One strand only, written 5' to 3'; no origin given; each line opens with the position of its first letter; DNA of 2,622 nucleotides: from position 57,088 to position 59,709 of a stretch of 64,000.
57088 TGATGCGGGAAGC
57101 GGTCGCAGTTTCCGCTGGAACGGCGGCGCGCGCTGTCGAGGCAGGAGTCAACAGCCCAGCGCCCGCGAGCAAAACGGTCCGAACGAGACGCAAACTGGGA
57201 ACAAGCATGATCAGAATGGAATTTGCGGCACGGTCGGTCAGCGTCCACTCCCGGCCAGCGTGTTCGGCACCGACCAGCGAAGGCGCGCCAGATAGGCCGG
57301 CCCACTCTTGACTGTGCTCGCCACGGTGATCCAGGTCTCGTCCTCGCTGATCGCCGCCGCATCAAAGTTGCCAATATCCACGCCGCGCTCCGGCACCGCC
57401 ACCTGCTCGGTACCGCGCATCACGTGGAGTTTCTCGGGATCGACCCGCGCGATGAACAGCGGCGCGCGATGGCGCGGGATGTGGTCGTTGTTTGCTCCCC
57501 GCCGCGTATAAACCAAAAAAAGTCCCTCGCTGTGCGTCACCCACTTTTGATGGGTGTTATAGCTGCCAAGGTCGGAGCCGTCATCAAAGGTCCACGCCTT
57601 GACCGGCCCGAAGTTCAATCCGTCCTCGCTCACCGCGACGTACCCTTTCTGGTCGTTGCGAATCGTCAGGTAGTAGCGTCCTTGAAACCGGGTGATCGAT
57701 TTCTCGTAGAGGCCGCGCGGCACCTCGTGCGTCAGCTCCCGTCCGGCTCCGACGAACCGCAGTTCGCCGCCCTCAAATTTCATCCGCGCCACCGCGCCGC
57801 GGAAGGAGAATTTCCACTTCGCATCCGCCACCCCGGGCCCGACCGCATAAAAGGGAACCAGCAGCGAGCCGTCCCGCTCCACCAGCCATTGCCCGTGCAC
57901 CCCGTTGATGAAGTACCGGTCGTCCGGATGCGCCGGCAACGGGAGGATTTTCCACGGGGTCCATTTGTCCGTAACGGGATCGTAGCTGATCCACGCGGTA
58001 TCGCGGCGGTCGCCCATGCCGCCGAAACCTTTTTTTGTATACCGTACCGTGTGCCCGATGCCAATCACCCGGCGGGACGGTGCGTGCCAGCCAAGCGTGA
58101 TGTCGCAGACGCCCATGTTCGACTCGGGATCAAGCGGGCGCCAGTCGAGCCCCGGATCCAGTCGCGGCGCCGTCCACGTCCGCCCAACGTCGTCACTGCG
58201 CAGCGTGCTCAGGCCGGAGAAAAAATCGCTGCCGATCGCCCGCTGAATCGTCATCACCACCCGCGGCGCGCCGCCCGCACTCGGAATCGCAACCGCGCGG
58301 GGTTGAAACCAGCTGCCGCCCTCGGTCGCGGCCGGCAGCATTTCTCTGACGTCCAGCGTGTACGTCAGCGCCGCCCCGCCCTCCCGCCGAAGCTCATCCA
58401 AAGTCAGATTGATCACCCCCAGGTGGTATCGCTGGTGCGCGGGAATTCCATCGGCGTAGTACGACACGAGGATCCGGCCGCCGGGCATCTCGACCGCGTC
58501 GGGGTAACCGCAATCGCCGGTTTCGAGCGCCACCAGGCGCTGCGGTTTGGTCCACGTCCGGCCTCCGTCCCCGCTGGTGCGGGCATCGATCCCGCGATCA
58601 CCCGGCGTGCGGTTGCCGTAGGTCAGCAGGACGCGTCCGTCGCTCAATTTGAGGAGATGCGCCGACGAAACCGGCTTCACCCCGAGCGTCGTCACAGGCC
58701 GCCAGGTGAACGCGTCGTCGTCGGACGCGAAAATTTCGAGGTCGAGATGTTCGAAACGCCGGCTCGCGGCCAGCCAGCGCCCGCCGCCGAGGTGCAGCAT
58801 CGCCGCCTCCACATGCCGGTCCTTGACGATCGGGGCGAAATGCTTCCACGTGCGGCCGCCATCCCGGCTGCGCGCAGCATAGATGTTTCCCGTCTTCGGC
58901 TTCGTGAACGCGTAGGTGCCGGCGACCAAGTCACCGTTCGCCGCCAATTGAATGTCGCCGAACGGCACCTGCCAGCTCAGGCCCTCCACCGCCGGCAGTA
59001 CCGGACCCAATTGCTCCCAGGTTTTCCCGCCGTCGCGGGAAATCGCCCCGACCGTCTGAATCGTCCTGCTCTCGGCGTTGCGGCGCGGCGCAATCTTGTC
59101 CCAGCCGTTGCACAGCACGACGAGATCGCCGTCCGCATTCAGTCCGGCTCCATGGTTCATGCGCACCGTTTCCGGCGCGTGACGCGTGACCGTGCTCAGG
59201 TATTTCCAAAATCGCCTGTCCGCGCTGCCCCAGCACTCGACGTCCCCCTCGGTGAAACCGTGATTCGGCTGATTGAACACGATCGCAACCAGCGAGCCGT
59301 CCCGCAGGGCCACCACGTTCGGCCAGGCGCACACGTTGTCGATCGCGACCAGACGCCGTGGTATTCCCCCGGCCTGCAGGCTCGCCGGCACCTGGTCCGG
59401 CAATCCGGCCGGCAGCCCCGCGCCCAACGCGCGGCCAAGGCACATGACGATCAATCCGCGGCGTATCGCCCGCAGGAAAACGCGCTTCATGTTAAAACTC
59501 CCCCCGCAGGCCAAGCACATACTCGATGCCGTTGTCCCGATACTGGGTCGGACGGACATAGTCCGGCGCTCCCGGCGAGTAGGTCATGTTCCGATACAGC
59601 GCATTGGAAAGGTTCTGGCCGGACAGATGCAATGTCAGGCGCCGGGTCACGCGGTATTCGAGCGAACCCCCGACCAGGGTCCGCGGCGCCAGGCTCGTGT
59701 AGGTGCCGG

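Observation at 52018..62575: Polysaccharide-utilization-like locus combining a NanM-like Kelch mutarotase, a tandem BNR sialidase-like enzyme, an HpcH aldolase, a GntR/LacI regulator and a TBDR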

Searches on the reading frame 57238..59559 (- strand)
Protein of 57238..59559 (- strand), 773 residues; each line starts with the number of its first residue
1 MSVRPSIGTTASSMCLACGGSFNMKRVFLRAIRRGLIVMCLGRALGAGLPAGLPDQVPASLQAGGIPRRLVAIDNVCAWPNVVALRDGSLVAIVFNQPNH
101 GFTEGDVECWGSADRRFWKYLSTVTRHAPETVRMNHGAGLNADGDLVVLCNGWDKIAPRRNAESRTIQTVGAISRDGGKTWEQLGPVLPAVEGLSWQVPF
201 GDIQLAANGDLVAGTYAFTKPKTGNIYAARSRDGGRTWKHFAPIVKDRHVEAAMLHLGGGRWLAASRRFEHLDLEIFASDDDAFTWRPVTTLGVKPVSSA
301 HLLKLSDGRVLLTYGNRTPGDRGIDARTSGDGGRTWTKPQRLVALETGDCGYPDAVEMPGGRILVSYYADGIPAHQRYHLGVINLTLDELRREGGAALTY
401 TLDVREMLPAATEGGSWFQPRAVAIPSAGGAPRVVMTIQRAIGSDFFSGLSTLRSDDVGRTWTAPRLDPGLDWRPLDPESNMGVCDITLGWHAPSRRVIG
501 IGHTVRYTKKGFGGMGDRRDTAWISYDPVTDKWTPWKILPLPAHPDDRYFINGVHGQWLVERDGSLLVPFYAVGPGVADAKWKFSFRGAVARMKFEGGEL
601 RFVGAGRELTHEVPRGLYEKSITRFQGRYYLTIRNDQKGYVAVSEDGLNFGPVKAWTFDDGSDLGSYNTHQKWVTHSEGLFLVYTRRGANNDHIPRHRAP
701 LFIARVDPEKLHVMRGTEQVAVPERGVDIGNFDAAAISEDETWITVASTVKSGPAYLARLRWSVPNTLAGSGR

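Call 4: search_protein_families(library=pfam, proteins=[window:57238-59559:-], max_evalue=0.01)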
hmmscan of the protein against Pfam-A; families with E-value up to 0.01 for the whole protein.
window:57238-59559:- (773 aa): 4 families
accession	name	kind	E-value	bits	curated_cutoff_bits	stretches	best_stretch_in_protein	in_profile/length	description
PF13088.12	BNR_2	-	2.4e-22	80.1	31.4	1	163-363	79-275/277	BNR repeat-like domain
PF02012.26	BNR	-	7.4e-06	25.6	27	0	173-182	2-11/12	BNR/Asp-box repeat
PF15902.12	Sortilin-Vps10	-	0.00045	19.6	33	0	229-343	4-116/446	Sortilin, neurotensin receptor 3,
PF24316.1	Tli3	-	0.0098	16.7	27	0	161-182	76-97/129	T6SS Tli3 immunity protein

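Call 5: search_protein_families(library=ncbifam, proteins=[window:57238-59559:-], max_evalue=0.01)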
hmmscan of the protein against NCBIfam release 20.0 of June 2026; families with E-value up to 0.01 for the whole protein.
window:57238-59559:- (773 aa): 0 families

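Call 10: search_solved_structures(query=window:57238-59559:-, max_evalue=1, show_alignments=2)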
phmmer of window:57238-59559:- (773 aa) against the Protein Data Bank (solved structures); distinct sequences matched with E-value up to 1: 17.
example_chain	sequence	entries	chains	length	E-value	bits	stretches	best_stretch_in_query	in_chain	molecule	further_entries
5hx0_A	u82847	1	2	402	2.2e-10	42.4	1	201-377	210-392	Uncharacterized protein Dfer_1899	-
4bbw_A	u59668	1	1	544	0.00012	23.5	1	165-353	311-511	SIALIDASE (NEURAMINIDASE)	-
8t26_A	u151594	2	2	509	0.00053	21.3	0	316-369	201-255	Sialidase, putative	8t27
8feb_A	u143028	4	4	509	0.00076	20.8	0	316-369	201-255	Sialidase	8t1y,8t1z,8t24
8gn6_C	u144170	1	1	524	0.00079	20.7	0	302-367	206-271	Sialidase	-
8gn6_A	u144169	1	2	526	0.00079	20.7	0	302-367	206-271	Sialidase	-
7a54_A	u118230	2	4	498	0.00096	20.5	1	133-262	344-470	Sialidase A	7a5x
2ya4_A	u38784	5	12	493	0.0024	19.1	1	133-262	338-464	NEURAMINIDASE A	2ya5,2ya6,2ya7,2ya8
3h71_A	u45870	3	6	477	0.0026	19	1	133-262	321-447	Sialidase A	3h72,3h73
2vvz_A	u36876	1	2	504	0.0028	18.9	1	133-262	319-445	SIALIDASE A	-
5kky_A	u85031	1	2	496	0.003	18.8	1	133-262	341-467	Sialidase A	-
2w20_A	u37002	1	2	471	0.003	18.8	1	133-262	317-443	SIALIDASE A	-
9k6l_R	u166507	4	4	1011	0.024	15.8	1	133-262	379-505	exo-alpha-sialidase,Taste receptor type 2 member 16,LgBiT | Fusion protein 1,exo-alpha-sialidase,Taste receptor type 2 member 16,Fusion protein 2,exo- | Fusion 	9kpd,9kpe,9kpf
6qzh_A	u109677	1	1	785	0.028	15.6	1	133-262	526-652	C-C chemokine receptor type 7,Sialidase A,C-C chemokine receptor type 7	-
4yw1_A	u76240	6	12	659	0.043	15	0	273-343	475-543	Neuraminidase C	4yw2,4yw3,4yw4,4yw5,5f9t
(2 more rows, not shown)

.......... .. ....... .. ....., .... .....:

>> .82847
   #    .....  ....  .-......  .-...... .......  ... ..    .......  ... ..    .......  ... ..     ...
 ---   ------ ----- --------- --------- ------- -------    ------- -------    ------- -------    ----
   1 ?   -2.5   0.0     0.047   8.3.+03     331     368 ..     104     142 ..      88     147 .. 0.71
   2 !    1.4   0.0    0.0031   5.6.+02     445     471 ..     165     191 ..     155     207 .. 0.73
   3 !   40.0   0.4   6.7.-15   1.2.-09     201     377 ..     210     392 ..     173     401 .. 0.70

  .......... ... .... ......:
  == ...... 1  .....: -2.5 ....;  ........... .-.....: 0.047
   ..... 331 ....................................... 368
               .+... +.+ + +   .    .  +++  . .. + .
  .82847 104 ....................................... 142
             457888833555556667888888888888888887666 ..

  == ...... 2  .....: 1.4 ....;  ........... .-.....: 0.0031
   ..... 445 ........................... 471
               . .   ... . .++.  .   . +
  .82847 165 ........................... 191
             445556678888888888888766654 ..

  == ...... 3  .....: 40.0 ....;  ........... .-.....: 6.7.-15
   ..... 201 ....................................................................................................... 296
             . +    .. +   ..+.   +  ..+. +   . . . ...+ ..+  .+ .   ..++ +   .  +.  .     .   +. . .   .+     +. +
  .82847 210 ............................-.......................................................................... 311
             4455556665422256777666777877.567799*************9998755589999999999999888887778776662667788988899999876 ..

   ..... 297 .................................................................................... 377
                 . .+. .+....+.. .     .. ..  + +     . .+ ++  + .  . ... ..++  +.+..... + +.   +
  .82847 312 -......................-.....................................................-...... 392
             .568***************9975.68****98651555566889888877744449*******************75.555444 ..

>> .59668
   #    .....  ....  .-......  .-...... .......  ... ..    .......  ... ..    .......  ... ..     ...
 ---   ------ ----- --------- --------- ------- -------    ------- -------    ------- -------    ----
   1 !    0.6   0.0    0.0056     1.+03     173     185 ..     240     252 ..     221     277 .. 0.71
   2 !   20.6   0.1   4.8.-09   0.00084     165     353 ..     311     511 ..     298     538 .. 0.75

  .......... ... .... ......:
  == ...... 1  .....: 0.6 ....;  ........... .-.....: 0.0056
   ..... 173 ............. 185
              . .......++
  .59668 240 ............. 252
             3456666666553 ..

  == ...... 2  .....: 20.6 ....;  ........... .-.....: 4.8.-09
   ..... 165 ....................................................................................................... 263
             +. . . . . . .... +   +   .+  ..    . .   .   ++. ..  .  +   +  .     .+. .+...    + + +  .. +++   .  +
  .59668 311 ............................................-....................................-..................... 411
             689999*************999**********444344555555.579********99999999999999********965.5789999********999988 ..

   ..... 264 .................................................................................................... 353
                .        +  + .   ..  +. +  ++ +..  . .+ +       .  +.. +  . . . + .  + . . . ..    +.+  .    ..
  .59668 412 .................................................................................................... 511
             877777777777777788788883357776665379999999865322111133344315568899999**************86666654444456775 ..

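Call 35: find_homologous_proteins(query=window:57238-59490:-, max_evalue=0.00001)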
Query window:57238-59490:- (750 aa): 169 proteins with E <= 0.00001 among 8000 candidates; the best 120 are listed.
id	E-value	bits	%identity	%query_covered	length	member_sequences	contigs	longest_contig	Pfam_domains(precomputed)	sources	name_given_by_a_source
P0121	0.0e+0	1760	100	100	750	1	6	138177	PF02012.27,PF13088.13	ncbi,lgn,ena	-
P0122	0.0e+0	1567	89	100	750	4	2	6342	PF02012.27,PF13088.13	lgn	-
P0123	0.0e+0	1517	85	100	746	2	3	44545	PF02012.27,PF15902.13,PF13088.13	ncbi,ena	-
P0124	0.0e+0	1441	81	100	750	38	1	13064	PF02012.27,PF13088.13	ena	-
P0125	0.0e+0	1369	78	97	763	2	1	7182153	PF15902.13,PF13088.13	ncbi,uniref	uniref:sialidase family protein n=1 Tax=Horticoccus sp. 23ND18S-11 TaxID=3391832 RepID=UPI0039C9D249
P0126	0.0e+0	1351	79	96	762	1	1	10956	PF13088.13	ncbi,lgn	-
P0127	0.0e+0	1303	76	96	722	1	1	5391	PF02012.27,PF13088.13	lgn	-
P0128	0.0e+0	1299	74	99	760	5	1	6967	PF13088.13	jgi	jgi:hypothetical protein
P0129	5.5e-209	714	79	50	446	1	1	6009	-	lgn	-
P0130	1.9e-204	699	77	51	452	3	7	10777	-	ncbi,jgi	jgi:hypothetical protein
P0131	8.4e-204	697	78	50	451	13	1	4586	-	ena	-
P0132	1.1e-193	664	70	54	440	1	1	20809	PF13088.13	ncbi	-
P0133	4.9e-191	655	73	50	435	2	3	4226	PF13088.13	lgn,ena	-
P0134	9.4e-187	641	71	52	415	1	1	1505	-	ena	-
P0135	1.4e-184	634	72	50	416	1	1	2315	PF13088.13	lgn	-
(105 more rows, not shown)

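Call 36: find_encoding_contigs(protein=P0125, flank=10000, max_places=2)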
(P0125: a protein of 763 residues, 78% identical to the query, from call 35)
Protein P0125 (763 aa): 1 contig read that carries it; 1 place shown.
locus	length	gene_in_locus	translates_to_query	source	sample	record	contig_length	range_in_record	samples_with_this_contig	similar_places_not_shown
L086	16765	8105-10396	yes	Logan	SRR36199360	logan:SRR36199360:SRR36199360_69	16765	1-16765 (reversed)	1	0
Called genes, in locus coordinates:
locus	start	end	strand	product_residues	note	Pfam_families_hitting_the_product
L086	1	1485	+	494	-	?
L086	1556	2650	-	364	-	PF00392:GntR, PF00532:Peripla_BP_1 (weak), PF13377:Peripla_BP_3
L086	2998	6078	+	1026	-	PF13620:CarboxypepD_reg, PF13715:CarbopepD_reg_2, PF07715:Plug, PF00593:TonB_dep_Rec_b-barrel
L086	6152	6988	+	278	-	PF03328:HpcH_HpaI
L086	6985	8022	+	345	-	PF01408:GFO_IDH_MocA, PF03447:NAD_binding_3 (weak), PF03807:F420_oxidored (weak), PF22725:GFO_IDH_MocA_C3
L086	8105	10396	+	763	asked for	PF13088:BNR_2, PF15902:Sortilin-Vps10 (faint)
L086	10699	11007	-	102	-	PF13432:TPR_16 (faint)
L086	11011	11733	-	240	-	PF00481:PP2C, PF13672:PP2C_2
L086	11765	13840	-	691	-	PF00270:DEAD (faint), PF13307:Helicase_C_2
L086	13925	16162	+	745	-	PF00122:E1-E2_ATPase, PF00702:Hydrolase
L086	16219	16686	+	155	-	-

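Call 61: predict_structure(alignment_id=A2)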
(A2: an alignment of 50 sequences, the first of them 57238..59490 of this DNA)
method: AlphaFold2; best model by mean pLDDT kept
length: 750 residues; sequences in the alignment: 50
mean_pLDDT: 85.9   pTM: 0.58
mean pLDDT of the five models: 85.9, 85.7, 85.2, 84.5, 84.3
residues with pLDDT >= 90: 395; 70-90: 260; 50-70: 80; < 50: 15
segments of 3 or more residues with pLDDT < 50: 371-373, 665-674
pLDDT, mean of each block of 10 residues (from residue 1): 75 73 63 73 86 86 96 92 96 94 96 97 97 87 96 98 95 95 96 87 97 97 93 95 90 96 94 90 93 90 91 90 80 91 89 90 79 67 81 82 87 81 69 90 81 87 90 93 77 79 94 89 69 86 88 59 81 95 85 81 93 84 95 88 70 93 54 66 93 87 73 93 78 91 75
secondary structure, 60 per line:
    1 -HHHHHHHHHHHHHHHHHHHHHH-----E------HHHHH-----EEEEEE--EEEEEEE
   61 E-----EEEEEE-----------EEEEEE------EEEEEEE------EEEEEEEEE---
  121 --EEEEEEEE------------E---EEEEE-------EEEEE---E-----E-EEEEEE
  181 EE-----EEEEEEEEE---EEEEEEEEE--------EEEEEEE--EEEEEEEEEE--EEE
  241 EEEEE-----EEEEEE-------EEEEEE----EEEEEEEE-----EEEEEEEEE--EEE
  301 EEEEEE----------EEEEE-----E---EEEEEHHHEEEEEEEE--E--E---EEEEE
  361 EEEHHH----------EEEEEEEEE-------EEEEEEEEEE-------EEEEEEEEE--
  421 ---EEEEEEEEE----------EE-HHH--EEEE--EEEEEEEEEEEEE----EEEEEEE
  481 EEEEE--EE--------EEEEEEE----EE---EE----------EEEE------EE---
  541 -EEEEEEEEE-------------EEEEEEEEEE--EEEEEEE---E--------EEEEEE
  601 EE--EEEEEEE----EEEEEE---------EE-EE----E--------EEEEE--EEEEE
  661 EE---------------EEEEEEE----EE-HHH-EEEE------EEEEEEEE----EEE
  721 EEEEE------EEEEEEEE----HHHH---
elements in order (helices of 4 or more, strands of 3 or more residues): H2-23 H36-40 E46-51 E54-61 E67-72 E84-89 E96-102 E109-117 E123-130 E147-151 E159-163 E175-182 E188-196 E200-208 E217-223 E226-235 E238-245 E251-256 E264-269 E274-281 E287-295 E298-306 E317-321 E331-335 E339-346 E356-363 E377-385 E393-402 E410-418 E424-432 E451-454 E457-469 E474-485 E498-504 E526-529 E542-550 E564-573 E576-582 E595-602 E605-611 E616-621 E649-653 E656-662 E678-684 E696-699 E706-713 E718-725 E732-739 H744-747

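Call 63: fold_search(model_id=the predicted structure, library=pdb)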
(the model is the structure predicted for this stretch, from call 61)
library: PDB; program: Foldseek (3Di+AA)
matches with E <= 10: 1132; with E <= 0.001: 591
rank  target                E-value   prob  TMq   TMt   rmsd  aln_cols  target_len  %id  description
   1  5hx0_B                1.9e-16  1.00  0.37  0.74   4.5       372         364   23  Crystal structure of unknown function protein Dfer_1899 fromDyadobacter fermentans DSM 18053 (released 2016-02-17)
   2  5hx0_A                1.9e-15  1.00  0.37  0.73   4.9       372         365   23  Crystal structure of unknown function protein Dfer_1899 fromDyadobacter fermentans DSM 18053 (released 2016-02-17)
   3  2w38                  5.6e-15  1.00  0.37  0.61   9.1       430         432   18  Crystal structure of the pseudaminidase from Pseudomonas aeruginosa (released 2008-12-23)
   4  3h6j                  6.1e-15  1.00  0.37  0.62   9.2       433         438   18  Crystal structure of a putative neuraminidase from Pseudomonas aeruginosa (released 2009-05-12)
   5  4fj6_D                1.4e-12  1.00  0.36  0.50   4.0       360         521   17  Crystal structure of a glycoside hydrolase family 33, candidate sialidase (BDI_2946) from Parabacteroides distasonis A (released 2012-07-25)
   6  4fj6_B                3.4e-12  1.00  0.35  0.50   4.2       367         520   16  Crystal structure of a glycoside hydrolase family 33, candidate sialidase (BDI_2946) from Parabacteroides distasonis A (released 2012-07-25)
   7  4fj6_C                4.3e-12  1.00  0.37  0.52   4.3       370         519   16  Crystal structure of a glycoside hydrolase family 33, candidate sialidase (BDI_2946) from Parabacteroides distasonis A (released 2012-07-25)
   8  9db6_A                5.2e-12  1.00  0.36  0.51   4.1       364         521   16  Sialidase682 co-crystallized with inhibitor DANA (released 2025-07-02)
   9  6mnj_A                6.2e-12  1.00  0.37  0.53   3.2       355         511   19  Hadza microbial sialidase Hz136 (released 2019-10-02)
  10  4fj6_A                7.8e-12  1.00  0.36  0.50   4.4       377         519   16  Crystal structure of a glycoside hydrolase family 33, candidate sialidase (BDI_2946) from Parabacteroides distasonis A (released 2012-07-25)
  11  7qxo_A                8.2e-12  1.00  0.36  0.51   3.8       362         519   16  The structure of T. forsythia NanH (released 2022-12-07)
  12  1mz6                  8.6e-12  1.00  0.35  0.41  18.1       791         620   13  Trypanosoma rangeli sialidase in complex with the inhibitor DANA (released 2002-10-16)
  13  1wcs                  8.6e-12  1.00  0.35  0.41  18.9       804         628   13  A mutant of Trypanosoma rangeli sialidase displaying trans-sialidase activity (released 2004-12-15)
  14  1ms5_A                1.1e-11  1.00  0.34  0.41  18.7       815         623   13  Triclinic form of Trypanosoma cruzi trans-sialidase, soaked with N-acetylneuraminyl-a-2,3-thio-galactoside (NA-S-Gal) (released 2003-03-25)
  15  2bzd_C                1.2e-11  1.00  0.37  0.45  23.2       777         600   13  Galactose recognition by the carbohydrate-binding module of a bacterial sialidase. (released 2005-08-19)
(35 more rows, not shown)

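Call 77: search_protein_families(library=ncbifam, proteins=[L086:6985-8022:+], max_evalue=0.00001)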
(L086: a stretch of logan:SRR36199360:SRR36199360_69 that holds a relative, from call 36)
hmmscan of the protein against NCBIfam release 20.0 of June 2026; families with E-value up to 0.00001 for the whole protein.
L086:6985-8022:+ (345 aa): 9 families
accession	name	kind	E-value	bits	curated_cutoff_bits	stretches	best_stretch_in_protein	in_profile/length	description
NF052479.1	LevoglcsnDh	equivalog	1.1e-19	70.4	650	1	44-208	45-210/386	levoglucosan dehydrogenase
TIGR04380.1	myo_inos_iolG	equivalog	1.2e-18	67.1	355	1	13-157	3-150/330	inositol 2-dehydrogenase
NF040723.1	UDP-GlcNAcDh_Arch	equivalog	2e-18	67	450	1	14-159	3-148/302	UDP-N-acetylglucosamine 3-dehydrogenase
NF008607.0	PRK11579.1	subfamily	7.9e-14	51.4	330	1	50-226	42-214/346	oxidoreductase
NF041392.1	XylDh_Gfo6_Halo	equivalog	2.5e-12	46.3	350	1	31-170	37-181/350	D-xylose 1-dehydrogenase Gfo6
NF052679.1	InsChiInosDhIolG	equivalog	1.4e-11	44.1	540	1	15-129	6-125/343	bifunctional inositol 2-dehydrogenase/D-chiro-inositol 1-dehydrogenase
NF058563.1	BT_2159_fam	equivalog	1.4e-09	37.5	650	1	14-151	3-142/350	disaccharide 3-dehydrogenase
NF007574.0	PRK10206.1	equivalog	9.9e-09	34.7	352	1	55-127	49-121/345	oxidoreductase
NF058561.1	BT_2158_fam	equivalog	3.5e-07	29.2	750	1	14-108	38-133/487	glycoside 3-dehydrogenase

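Call 100: find_encoding_contigs(protein=P0132, flank=10000, max_places=1)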
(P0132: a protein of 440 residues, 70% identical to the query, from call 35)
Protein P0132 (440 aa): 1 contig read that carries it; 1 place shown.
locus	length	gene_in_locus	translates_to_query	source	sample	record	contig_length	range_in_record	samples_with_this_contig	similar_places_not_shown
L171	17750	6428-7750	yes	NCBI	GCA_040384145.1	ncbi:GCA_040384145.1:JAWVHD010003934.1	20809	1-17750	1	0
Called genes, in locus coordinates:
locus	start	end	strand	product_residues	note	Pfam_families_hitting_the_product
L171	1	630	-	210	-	?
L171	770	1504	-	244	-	PF04773:FecR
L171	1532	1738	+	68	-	-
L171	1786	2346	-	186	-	PF04542:Sigma70_r2, PF08281:Sigma70_r4_2, PF04545:Sigma70_r4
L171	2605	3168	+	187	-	PF01257:2Fe-2S_thioredx, PF07845:DUF1636 (weak)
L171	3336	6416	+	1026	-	PF13620:CarboxypepD_reg, PF13715:CarbopepD_reg_2, PF07715:Plug, PF00593:TonB_dep_Rec_b-barrel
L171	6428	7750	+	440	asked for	PF13088:BNR_2 (faint)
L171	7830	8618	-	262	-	PF03328:HpcH_HpaI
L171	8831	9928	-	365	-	PF00392:GntR, PF13377:Peripla_BP_3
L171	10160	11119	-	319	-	PF04909:Amidohydro_2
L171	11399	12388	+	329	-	-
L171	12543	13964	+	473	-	-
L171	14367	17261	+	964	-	PF07715:Plug (weak)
